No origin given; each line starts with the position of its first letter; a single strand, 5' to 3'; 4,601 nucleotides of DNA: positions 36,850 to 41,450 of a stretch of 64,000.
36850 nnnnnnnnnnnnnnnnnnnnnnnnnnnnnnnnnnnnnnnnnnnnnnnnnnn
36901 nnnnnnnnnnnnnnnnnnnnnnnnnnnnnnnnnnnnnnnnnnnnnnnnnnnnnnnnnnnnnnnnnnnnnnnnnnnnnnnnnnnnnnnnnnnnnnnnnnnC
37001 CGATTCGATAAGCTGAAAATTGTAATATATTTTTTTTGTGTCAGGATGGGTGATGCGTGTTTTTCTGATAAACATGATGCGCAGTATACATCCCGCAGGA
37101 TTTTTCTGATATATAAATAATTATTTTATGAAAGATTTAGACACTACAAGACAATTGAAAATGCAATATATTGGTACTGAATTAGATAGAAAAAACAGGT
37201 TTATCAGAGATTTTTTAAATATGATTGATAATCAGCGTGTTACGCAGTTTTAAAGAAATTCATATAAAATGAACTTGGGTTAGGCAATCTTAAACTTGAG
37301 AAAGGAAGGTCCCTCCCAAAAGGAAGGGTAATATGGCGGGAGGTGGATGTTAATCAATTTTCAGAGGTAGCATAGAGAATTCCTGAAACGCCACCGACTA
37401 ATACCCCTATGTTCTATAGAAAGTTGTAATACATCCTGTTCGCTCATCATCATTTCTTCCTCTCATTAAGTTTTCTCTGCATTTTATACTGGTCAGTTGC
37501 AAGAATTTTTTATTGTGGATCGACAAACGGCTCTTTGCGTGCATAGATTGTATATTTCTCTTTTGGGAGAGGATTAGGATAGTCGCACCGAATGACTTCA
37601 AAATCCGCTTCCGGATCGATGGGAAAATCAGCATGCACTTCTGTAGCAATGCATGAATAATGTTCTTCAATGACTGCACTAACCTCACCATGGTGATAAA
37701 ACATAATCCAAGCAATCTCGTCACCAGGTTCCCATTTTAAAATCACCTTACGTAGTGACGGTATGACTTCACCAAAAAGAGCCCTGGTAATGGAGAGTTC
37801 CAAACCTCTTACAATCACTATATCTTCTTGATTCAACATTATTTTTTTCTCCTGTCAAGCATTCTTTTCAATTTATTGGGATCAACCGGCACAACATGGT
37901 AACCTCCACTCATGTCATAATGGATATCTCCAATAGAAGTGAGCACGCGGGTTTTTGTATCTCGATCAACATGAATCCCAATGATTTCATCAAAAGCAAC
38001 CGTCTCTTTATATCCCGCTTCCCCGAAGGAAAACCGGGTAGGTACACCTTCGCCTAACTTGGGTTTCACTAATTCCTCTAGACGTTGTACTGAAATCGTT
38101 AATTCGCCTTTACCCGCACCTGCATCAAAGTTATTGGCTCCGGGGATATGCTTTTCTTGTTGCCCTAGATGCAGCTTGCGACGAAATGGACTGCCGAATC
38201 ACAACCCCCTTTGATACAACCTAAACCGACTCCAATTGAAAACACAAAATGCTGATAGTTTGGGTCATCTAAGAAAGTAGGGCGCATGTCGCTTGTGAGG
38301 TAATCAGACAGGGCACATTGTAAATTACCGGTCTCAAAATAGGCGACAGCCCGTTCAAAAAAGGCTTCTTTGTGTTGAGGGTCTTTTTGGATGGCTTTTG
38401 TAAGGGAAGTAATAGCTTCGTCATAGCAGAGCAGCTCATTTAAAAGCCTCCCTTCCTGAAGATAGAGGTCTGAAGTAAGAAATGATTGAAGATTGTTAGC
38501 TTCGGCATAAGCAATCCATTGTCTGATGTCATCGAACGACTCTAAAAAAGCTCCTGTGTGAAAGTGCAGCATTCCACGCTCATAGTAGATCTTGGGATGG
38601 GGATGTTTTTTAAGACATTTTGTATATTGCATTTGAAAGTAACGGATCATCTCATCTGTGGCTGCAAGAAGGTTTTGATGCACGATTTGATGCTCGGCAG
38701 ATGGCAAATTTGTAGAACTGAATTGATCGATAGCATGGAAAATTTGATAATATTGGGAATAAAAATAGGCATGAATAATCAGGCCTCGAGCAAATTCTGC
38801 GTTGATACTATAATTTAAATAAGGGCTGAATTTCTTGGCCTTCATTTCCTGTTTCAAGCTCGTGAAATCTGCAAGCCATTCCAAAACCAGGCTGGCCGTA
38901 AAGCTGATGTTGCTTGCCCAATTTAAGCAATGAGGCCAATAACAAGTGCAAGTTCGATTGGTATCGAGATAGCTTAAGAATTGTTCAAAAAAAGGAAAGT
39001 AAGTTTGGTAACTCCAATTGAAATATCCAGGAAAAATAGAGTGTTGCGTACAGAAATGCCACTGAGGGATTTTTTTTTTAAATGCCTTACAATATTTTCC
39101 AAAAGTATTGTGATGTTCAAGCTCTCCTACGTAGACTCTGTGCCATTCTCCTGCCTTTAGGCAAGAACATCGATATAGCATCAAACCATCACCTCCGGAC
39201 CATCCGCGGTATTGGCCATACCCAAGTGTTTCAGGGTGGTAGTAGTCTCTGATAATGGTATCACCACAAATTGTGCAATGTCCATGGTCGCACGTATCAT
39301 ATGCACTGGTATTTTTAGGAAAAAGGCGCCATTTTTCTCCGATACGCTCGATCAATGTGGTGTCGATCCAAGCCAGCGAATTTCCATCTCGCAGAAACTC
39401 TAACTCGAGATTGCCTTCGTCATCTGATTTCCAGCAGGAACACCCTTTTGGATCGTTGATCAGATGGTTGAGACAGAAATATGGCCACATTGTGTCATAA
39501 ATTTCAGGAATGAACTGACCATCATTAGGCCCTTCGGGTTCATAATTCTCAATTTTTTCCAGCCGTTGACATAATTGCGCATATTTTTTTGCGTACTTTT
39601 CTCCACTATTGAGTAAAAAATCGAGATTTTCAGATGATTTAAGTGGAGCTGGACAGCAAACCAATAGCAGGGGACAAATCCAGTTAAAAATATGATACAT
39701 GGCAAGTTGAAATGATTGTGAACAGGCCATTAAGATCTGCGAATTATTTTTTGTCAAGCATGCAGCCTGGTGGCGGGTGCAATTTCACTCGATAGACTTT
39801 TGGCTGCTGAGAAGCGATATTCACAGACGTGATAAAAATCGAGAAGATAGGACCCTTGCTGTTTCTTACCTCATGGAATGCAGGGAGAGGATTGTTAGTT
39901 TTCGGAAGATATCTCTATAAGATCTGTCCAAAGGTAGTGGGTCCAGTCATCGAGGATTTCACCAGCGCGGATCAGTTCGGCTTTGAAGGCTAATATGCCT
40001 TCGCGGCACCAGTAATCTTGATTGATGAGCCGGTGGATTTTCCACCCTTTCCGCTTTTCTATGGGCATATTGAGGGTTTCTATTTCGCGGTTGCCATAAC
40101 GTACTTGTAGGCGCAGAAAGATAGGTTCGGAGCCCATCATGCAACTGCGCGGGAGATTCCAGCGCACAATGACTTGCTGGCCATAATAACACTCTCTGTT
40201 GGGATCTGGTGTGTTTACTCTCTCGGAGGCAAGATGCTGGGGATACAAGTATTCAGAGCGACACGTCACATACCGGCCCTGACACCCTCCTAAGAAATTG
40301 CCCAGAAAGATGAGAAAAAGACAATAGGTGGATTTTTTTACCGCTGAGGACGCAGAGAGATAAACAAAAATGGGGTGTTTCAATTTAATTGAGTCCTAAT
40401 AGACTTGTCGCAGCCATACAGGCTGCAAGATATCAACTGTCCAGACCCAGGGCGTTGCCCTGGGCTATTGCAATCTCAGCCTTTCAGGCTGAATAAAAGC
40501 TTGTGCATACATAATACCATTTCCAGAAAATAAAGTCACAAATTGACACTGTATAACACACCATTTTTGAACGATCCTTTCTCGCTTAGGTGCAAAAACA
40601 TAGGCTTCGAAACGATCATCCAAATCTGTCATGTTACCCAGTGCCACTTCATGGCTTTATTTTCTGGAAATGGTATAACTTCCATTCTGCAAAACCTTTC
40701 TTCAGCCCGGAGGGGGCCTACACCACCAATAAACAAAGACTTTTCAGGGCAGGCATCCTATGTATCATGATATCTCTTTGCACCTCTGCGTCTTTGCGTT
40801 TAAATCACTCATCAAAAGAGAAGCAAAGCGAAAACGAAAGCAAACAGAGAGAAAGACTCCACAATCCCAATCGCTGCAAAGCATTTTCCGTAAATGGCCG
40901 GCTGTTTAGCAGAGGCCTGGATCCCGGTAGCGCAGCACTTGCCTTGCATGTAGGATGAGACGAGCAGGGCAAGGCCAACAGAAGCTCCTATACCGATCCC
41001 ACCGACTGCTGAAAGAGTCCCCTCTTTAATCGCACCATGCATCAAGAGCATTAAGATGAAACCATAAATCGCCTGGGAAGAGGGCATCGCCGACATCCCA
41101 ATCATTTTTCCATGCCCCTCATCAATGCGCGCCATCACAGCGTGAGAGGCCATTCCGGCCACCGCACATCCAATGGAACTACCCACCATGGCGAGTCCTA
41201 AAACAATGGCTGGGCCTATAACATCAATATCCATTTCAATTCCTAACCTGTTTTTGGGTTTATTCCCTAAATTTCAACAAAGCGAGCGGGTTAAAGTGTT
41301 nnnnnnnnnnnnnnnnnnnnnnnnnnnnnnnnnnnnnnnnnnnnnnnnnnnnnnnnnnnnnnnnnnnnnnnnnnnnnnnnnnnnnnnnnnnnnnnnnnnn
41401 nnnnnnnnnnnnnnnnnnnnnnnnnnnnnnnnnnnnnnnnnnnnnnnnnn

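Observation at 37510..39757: Polymorphic-toxin-like module (toxin-50-like C-terminal domain plus overlapping immunity-sized gene) beside an IS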

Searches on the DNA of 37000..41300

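Call 87: search_rna_families(source=window, start=37000, end=41300, threshold=evalue, max_evalue=0.1)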
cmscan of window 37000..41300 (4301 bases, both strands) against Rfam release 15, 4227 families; matches with E-value up to 0.1: 1.
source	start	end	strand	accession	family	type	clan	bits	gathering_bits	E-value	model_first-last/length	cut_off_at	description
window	40446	40491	+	RF01687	Acido-Lenti-1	Gene; sRNA;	-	25.9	37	0.0064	1-46/46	no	Acido-Lenti-1 RNA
